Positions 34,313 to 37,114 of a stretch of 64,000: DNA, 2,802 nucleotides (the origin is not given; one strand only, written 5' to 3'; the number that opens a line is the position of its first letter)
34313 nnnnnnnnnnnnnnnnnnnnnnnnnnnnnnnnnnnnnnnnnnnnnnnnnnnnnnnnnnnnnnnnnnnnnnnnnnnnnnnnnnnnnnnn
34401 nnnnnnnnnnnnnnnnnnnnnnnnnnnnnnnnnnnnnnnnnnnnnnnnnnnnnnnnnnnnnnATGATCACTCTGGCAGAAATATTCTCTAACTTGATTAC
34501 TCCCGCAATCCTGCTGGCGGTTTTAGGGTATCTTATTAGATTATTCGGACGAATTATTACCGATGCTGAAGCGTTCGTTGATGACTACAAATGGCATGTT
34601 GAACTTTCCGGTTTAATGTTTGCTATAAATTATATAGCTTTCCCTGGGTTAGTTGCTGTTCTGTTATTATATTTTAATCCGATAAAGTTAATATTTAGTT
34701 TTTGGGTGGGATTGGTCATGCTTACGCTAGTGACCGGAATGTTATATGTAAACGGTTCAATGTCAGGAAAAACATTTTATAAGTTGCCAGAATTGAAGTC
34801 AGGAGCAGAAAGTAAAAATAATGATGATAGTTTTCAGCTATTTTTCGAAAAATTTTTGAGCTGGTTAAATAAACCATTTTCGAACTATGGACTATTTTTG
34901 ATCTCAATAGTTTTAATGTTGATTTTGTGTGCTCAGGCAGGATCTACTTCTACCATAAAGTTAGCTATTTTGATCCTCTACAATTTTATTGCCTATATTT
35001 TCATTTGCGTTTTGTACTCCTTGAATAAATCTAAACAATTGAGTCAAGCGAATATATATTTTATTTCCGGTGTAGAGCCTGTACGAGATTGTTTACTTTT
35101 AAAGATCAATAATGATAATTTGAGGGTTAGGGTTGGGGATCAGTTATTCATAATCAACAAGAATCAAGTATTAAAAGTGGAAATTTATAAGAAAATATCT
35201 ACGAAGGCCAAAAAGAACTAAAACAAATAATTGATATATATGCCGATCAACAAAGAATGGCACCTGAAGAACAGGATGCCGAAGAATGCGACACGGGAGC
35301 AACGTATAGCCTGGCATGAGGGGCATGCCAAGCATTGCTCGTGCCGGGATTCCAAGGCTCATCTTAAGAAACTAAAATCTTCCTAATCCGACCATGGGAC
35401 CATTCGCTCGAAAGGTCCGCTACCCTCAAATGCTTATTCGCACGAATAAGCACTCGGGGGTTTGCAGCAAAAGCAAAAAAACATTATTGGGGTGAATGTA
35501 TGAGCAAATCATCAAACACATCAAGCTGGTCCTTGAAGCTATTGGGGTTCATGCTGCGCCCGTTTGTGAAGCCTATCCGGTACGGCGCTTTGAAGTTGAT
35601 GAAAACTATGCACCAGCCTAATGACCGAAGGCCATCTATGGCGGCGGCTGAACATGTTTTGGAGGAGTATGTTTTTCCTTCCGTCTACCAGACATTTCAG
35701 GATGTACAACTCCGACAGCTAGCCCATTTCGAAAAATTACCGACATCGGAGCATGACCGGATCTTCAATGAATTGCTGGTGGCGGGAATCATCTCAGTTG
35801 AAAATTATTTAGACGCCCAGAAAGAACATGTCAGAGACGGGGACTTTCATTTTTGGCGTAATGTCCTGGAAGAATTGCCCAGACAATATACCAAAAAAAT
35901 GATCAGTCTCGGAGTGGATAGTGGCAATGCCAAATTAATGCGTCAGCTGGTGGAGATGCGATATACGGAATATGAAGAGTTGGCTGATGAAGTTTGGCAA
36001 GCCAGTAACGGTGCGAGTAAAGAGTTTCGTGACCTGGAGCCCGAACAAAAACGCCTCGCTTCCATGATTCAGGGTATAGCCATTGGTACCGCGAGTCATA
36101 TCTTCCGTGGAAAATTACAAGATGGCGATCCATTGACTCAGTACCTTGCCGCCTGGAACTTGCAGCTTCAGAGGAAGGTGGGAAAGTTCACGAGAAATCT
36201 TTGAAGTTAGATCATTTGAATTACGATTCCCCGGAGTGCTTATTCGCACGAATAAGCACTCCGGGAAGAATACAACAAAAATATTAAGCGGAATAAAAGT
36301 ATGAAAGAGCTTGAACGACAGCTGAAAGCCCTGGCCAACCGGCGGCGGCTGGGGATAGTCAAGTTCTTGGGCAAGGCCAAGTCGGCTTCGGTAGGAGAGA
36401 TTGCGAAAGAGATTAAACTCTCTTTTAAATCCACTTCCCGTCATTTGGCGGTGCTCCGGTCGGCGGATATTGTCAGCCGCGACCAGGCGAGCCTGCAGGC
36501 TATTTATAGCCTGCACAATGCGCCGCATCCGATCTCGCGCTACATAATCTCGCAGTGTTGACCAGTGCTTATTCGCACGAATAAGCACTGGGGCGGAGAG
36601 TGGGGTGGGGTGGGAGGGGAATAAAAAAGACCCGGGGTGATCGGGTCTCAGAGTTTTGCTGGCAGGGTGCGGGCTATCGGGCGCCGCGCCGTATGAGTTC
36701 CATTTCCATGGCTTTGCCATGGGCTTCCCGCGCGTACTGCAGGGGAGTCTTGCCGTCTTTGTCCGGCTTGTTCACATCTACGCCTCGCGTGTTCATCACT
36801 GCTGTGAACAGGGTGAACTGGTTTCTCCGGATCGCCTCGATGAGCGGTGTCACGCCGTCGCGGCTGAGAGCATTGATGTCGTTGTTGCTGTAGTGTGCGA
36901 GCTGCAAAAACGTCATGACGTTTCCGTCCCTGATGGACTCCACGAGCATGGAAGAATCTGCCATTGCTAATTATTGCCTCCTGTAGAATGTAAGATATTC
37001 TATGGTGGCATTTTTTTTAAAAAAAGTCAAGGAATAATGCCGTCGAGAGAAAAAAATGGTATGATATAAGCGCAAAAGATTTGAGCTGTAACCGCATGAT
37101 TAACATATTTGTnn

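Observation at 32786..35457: GIY-YIG nuclease plus multi-pass membrane protein module bracketed by ~70-bp direct repeats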

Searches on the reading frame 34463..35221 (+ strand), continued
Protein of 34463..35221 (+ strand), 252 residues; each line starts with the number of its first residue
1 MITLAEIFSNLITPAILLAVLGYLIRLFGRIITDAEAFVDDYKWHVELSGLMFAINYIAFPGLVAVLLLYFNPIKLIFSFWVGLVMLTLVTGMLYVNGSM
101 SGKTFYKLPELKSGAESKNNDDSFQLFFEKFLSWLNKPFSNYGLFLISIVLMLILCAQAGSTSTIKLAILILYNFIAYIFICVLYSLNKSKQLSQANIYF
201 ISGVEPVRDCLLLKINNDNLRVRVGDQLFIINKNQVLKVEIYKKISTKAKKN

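Call 83: search_dna_similar(query=window:34463-35221:+, collection=plasmids, mode=protein, max_evalue=0.001, max_rows=15)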
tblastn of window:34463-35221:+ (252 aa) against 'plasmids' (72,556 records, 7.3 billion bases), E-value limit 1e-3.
No match.

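Call 84: search_dna_similar(query=window:34463-35221:+, collection=phages, mode=protein, max_evalue=0.001, max_rows=10)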
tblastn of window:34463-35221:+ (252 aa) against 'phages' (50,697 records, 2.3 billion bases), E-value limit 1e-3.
No match.

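Call 95: find_related_loci(query=A5, collection=viral_contigs, flank=4000)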
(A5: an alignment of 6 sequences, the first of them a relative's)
Query A5 (244 aa) in viral_contigs; peptide patterns used: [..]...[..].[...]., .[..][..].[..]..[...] (x = any residue, [..] = any of these).
61 stretches matched a pattern, but none encodes a relative of the query by tblastn (E <= 1e-3).

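Call 96: search_protein_families(library=pfam, proteins=[L049:3023-4801:-, L049:1865-3019:-, L049:1-1860:-, L043:2-1636:+, L043:2996-3877:+, L043:3870-4664:+, L051:1271-3877:+, L048:1816-2286:+, L048:2279-3019:+, L037:4131-6002:+], max_evalue=0.001)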
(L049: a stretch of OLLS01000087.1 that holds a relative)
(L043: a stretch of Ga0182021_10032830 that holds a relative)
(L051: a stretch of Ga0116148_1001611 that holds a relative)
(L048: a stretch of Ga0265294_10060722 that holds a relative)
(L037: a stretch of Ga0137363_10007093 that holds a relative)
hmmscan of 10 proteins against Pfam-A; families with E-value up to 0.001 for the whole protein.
L049:3023-4801:- (592 aa): 4 families
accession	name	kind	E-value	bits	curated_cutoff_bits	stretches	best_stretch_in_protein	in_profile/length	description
PF02384.22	N6_Mtase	-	3e-99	332.7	20.4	1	236-553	2-310/311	N-6 DNA Methylase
PF12161.14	HsdM_N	-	1.3e-24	87.8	24.5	1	81-224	2-135/135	HsdM N-terminal domain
PF12728.13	HTH_17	-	1.4e-06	28.9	27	1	9-50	2-43/51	Helix-turn-helix domain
PF05175.20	MTS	-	3.8e-06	27.1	23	1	270-369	21-112/170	Methyltransferase small domain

L049:1865-3019:- (384 aa): 1 family
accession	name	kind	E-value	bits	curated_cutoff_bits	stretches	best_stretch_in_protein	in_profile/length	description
PF01420.25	Methylase_S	-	2.4e-22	80.4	22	2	210-348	1-139/168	Type I restriction modification DNA specificity domain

L049:1-1860:- (620 aa): 4 families
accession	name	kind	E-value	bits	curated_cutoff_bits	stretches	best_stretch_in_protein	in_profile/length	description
PF18766.7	SWI2_SNF2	-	7.4e-74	248.6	26.7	1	274-495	1-214/221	SWI2/SNF2 ATPase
PF04313.20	HSDR_N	-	8.3e-42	143.7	25.1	1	4-208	2-194/198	Type I restriction enzyme R protein N terminus (HSDR_N)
PF04851.21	ResIII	-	3.3e-19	69.8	22.5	1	274-437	7-163/164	Type III restriction enzyme, res subunit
PF22679.2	T1R_D3-like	-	4.2e-05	24.4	27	1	583-619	82-119/158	Type I restriction enzyme subunit R domain 3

L043:2-1636:+ (544 aa): 2 families
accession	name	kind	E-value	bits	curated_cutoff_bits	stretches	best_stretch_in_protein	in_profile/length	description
PF22679.2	T1R_D3-like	-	2.8e-15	57.5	27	1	146-230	82-156/158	Type I restriction enzyme subunit R domain 3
PF18766.7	SWI2_SNF2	-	2.2e-05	24.7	26.7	1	10-55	169-214/221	SWI2/SNF2 ATPase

L043:2996-3877:+ (293 aa): 0 families

L043:3870-4664:+ (264 aa): 1 family
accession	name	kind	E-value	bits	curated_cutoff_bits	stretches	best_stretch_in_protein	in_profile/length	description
PF12705.13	PDDEXK_1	-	2.3e-15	57.7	22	1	39-255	2-242/247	PD-(D/E)XK nuclease superfamily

L051:1271-3877:+ (868 aa): 2 families
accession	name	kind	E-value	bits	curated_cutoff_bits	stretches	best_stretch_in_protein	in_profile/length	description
PF14022.11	DUF4238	-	1e-14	55.1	27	2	210-360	159-280/281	Protein of unknown function (DUF4238)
PF02810.21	SEC-C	-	3.1e-10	40.1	20.4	1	15-31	1-17/19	SEC-C motif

L048:1816-2286:+ (156 aa): 1 family
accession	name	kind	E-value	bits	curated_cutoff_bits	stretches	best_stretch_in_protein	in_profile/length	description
PF22522.2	DUF6998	-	1.3e-08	35.3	27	1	35-149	26-131/136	Family of unknown function (DUF6998)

L048:2279-3019:+ (246 aa): 0 families

L037:4131-6002:+ (623 aa): 0 families

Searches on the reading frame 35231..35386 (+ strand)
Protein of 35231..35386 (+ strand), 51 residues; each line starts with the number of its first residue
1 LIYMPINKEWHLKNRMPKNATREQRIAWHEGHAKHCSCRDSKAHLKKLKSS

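Call 4: search_protein_families(library=pfam, proteins=[window:35231-35386:+], max_evalue=0.01)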
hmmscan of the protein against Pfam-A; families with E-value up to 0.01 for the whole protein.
window:35231-35386:+ (51 aa): 0 families

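Call 62: search_protein_families(library=phrogs, proteins=[window:35231-35386:+], max_evalue=0.01)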
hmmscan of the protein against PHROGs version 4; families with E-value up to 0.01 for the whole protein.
window:35231-35386:+ (51 aa): 0 families

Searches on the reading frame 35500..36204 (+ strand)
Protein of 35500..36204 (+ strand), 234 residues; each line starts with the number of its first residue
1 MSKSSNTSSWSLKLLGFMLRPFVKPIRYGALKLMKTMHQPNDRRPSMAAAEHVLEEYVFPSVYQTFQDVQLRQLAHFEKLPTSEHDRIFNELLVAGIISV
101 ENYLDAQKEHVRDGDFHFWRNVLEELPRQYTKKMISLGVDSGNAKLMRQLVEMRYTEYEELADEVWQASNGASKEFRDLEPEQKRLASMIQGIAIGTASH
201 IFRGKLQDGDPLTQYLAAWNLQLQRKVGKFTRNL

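Call 4: search_protein_families(library=pfam, proteins=[window:35500-36204:+], max_evalue=0.01)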
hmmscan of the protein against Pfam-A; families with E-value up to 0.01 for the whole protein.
window:35500-36204:+ (234 aa): 0 families

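Call 11: search_protein_families(library=padloc, proteins=[window:35500-36204:+], max_evalue=0.01)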
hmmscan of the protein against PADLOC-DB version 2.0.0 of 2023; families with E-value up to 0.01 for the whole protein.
window:35500-36204:+ (234 aa): 0 families

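Call 12: search_protein_families(library=ncbifam, proteins=[window:35500-36204:+], max_evalue=0.01)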
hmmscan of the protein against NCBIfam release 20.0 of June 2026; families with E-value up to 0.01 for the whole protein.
window:35500-36204:+ (234 aa): 0 families

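Call 38: find_homologous_proteins(query=window:35500-36204:+, max_evalue=0.001)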
Query window:35500-36204:+ (234 aa): 36 proteins with E <= 0.001 among 306 candidates.
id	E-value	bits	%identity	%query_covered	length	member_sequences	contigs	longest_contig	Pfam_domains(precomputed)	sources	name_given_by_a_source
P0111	1.6e-119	416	100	80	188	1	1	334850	-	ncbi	-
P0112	1.9e-79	285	57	95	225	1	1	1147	-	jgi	jgi:hypothetical protein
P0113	1.5e-78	282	56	95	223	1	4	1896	-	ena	-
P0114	1.1e-76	276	58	95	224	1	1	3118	-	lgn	-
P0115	1.5e-75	272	55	95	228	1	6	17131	-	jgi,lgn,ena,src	-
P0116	4.0e-74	267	55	95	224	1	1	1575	-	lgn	-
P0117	5.7e-74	267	54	95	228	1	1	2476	-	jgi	-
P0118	1.3e-73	266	52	95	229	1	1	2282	-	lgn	-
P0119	1.2e-72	262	54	95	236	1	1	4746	-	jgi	jgi:hypothetical protein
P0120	2.2e-72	262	56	95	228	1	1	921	-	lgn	-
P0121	2.3e-72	261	55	95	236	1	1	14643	-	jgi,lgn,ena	-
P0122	6.4e-72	260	54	95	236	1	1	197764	-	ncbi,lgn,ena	-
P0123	7.3e-71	257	54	95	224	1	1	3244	-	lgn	-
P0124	3.6e-70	254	53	95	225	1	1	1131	-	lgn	-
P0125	1.7e-69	252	53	95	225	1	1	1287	-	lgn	-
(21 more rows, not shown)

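Call 39: find_encoding_contigs(protein=P0122, flank=6000, max_places=1)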
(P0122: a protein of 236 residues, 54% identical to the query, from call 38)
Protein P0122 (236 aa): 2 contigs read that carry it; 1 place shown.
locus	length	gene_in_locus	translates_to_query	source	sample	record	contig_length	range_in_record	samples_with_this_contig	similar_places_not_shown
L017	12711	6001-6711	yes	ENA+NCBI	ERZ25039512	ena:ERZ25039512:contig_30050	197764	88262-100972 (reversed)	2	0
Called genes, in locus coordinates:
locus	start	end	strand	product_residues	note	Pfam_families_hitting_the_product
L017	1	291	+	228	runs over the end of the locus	PF15515:MvaI_BcnI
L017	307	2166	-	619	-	PF01726:LexA_DNA_bind, PF00717:Peptidase_S24, PF01555:N6_N4_Mtase, PF01170:UPF0020 (faint)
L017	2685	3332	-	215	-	PF12762:DDE_Tnp_IS1595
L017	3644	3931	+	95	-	-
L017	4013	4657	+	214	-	-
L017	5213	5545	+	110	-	PF02933:CDC48_2 (weak)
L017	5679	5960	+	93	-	PF12840:HTH_20 (weak), PF01022:HTH_5 (weak)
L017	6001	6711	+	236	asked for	-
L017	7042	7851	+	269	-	PF18914:DUF5666 (faint)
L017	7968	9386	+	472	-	PF05970:PIF1, PF13191:AAA_16 (faint), PF13245:AAA_19, PF13604:AAA_30, PF13401:AAA_22 (weak)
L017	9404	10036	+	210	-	PF13538:UvrD_C_2 (weak)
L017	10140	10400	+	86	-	PF12840:HTH_20 (weak), PF01022:HTH_5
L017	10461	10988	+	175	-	PF13620:CarboxypepD_reg (weak)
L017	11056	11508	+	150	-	PF06210:DUF1003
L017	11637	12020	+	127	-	PF01894:YjbQ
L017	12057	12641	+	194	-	-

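Call 40: find_encoding_contigs(protein=P0115, flank=6000, max_places=2)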
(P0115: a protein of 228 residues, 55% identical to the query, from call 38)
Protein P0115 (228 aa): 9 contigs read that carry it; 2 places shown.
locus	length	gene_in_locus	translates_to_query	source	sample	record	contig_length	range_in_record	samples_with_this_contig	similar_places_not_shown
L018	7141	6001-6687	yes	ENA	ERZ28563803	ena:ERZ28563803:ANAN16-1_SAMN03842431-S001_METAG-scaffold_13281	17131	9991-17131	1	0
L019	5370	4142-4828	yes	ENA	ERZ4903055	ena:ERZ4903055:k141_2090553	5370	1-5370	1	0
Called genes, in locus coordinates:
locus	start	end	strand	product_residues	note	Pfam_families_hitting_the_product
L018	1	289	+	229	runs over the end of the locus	-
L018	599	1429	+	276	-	PF05050:Methyltransf_21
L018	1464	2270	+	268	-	-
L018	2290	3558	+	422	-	PF00534:Glycos_transf_1, PF13692:Glyco_trans_1_4 (weak)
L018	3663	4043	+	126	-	PF14667:Polysacc_synt_C (weak), PF07883:Cupin_2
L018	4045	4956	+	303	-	PF01408:GFO_IDH_MocA, PF02894:GFO_IDH_MocA_C, PF22725:GFO_IDH_MocA_C3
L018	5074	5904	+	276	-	-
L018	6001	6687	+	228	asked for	-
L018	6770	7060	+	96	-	PF01022:HTH_5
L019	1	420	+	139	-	?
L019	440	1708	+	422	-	PF00534:Glycos_transf_1, PF13692:Glyco_trans_1_4 (weak)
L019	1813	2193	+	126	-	PF14667:Polysacc_synt_C (weak), PF07883:Cupin_2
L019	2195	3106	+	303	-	PF01408:GFO_IDH_MocA, PF02894:GFO_IDH_MocA_C, PF22725:GFO_IDH_MocA_C3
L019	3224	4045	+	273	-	PF03721:UDPG_MGDP_dh_N, PF00984:UDPG_MGDP_dh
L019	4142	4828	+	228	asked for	-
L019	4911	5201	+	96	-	PF01022:HTH_5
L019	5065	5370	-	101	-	?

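Call 41: find_encoding_contigs(protein=P0121, flank=6000, max_places=1)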
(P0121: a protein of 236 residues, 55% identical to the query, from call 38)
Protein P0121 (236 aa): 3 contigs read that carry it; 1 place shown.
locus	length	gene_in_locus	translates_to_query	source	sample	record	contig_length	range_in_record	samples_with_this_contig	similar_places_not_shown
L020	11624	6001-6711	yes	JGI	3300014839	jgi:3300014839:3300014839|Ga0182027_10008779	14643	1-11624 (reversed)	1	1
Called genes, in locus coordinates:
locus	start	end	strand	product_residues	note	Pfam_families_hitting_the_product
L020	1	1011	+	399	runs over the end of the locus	PF01420:Methylase_S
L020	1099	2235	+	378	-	PF13784:Fic_N, PF02661:Fic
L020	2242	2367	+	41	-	-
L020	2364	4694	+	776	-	PF13588:HSDR_N_2 (weak), PF00270:DEAD, PF04851:ResIII, PF18766:SWI2_SNF2, PF00271:Helicase_C (weak), PF08463:EcoEI_R_C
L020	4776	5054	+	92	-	PF18905:DUF5661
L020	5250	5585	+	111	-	-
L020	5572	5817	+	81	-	PF07927:HicA_toxin (weak)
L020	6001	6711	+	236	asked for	-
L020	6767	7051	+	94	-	-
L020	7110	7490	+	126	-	PF24709:DUF7670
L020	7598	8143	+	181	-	PF13620:CarboxypepD_reg (weak)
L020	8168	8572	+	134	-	PF03073:TspO_MBR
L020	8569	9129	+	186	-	-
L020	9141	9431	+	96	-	PF06961:DUF1294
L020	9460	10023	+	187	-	PF04542:Sigma70_r2, PF08281:Sigma70_r4_2, PF04545:Sigma70_r4 (weak)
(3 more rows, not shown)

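Call 62: search_protein_families(library=phrogs, proteins=[window:35500-36204:+], max_evalue=0.01)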
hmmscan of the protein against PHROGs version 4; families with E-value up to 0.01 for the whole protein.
window:35500-36204:+ (234 aa): 0 families

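Call 99: search_solved_structures(query=window:35500-36204:+, max_evalue=1)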
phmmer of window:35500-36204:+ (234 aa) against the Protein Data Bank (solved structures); distinct sequences matched with E-value up to 1: 0.

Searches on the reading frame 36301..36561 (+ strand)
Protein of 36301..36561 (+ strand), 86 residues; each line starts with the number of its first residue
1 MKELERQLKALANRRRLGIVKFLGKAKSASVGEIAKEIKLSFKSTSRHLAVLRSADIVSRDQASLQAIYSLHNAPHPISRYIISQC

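Call 12: search_protein_families(library=ncbifam, proteins=[window:36301-36561:+], max_evalue=0.01)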
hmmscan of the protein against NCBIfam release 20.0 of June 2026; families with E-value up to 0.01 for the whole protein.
window:36301-36561:+ (86 aa): 12 families
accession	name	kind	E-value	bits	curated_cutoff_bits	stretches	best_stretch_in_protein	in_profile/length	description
NF033788.1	HTH_metalloreg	subfamily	6e-17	61.2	55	1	6-74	3-71/77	metalloregulator ArsR/SmtB family transcription factor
NF033789.1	repress_SdpR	subfamily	7.4e-12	45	100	1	8-72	2-65/79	autorepressor SdpR family transcription factor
NF040642.1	sulf_sens_BigR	equivalog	8.7e-08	32.1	155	1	3-73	9-78/95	sulfite-sensing transcriptional repressor BigR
NF041413.1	ArsR_Rv2640c_fam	equivalog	2.2e-06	28.1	155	1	6-73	34-103/118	Rv2640c family ArsR-like transcriptional regulator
NF007528.0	PRK10141.1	subfamily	5.2e-06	26.3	97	1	8-64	10-66/117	metalloregulator ArsR/SmtB family transcription factor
NF047906.1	CdPbTransRegCmtR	equivalog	7.7e-05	22.6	150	1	4-74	11-80/104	Cd(II)/Pb(II)-sensing metalloregulatory transcriptional regulator CmtR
NF052532.1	TransRegPagRBaca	equivalog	9.8e-05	22.4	170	1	7-74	20-86/99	transcriptional repressor PagR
TIGR01884.1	cas_HTH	subfamily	0.00016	21.1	60.2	1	8-62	136-190/202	CRISPR-associated CARF protein Csa3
NF007548.0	PRK10163.1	equivalog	0.00017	20.8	406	1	7-62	18-74/271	HTH-type transcriptional repressor AllR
NF045707.1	Dbac_1936_reg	equivalog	0.0003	20.7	115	1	8-64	11-66/99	ArsR/SmtB-type metalloregulator TsoR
NF045644.1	TransRegBhcR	equivalog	0.0036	16.6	350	1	12-63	24-75/267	HTH-type transcriptional regulator BhcR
NF053606.1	Sta1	subfamily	0.0042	17.1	80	1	17-64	23-70/100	Sta1 family transcriptional regulator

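Call 100: search_solved_structures(query=A7, max_evalue=0.001)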
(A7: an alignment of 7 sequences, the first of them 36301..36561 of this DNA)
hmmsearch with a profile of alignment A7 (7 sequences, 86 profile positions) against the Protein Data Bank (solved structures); distinct sequences matched with E-value up to 0.001: 26.
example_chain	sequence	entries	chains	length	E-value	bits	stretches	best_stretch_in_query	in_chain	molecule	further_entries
9t6t_A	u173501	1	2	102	9.6e-11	45.1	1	4-82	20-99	Lmo1102 protein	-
3jth_A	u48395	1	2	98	9.8e-11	45.1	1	8-81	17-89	Transcription activator HlyU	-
5znx_A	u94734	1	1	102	1.1e-10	44.9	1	8-81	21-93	Transcriptional activator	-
9t6r_A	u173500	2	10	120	1.4e-10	44.6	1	4-82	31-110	Lmo1102 protein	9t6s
4ggg_A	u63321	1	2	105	7.9e-10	42.2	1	6-83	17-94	Repressor protein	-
4k2e_A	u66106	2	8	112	9.5e-10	41.9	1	8-80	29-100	Transcriptional activator HlyU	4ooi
2kjb_A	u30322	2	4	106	1.4e-09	41.4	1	6-83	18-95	CzrA protein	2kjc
1r1u_A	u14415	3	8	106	1.4e-09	41.4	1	6-83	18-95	repressor protein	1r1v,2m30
6cda_A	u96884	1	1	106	3.6e-09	40.1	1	6-83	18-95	ArsR family transcriptional regulator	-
6cdb_A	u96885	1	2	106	4.6e-09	39.7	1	6-83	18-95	ArsR family transcriptional regulator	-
2zkz_A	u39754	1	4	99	1.3e-07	35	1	7-78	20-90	Transcriptional repressor pagR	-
4omy_A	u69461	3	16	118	2.3e-07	34.3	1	8-73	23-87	NolR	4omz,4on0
3cuo_A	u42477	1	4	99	3.2e-07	33.8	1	7-80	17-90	Uncharacterized HTH-type transcriptional regulator ygaV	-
7p6f_AAA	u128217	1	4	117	1.3e-05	28.6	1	7-75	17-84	Transcriptional regulator SrnR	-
1r22_A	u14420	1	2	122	1.4e-05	28.6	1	9-77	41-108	Transcriptional repressor smtB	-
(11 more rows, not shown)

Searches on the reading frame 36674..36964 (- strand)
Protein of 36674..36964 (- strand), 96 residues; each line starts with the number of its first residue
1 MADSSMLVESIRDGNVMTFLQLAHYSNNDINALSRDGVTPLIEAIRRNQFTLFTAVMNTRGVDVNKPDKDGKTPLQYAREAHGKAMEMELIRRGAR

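Call 37: search_protein_families(library=pfam, proteins=[window:36674-36964:-], max_evalue=0.01)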
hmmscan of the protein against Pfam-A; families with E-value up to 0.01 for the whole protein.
window:36674-36964:- (96 aa): 4 families
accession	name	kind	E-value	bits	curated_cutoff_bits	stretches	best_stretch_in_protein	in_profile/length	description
PF13857.12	Ank_5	-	4.3e-08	33.8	27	1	22-78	2-56/56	Ankyrin repeats (many copies)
PF13637.12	Ank_4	-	4.5e-08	33.6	22.7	1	13-51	7-44/50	Ankyrin repeats (many copies)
PF12796.13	Ank_2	-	1.8e-07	32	27.3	1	12-80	6-69/90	Ankyrin repeats (3 copies)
PF00023.36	Ank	-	0.00034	21.2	21.1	0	36-69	1-33/33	Ankyrin repeat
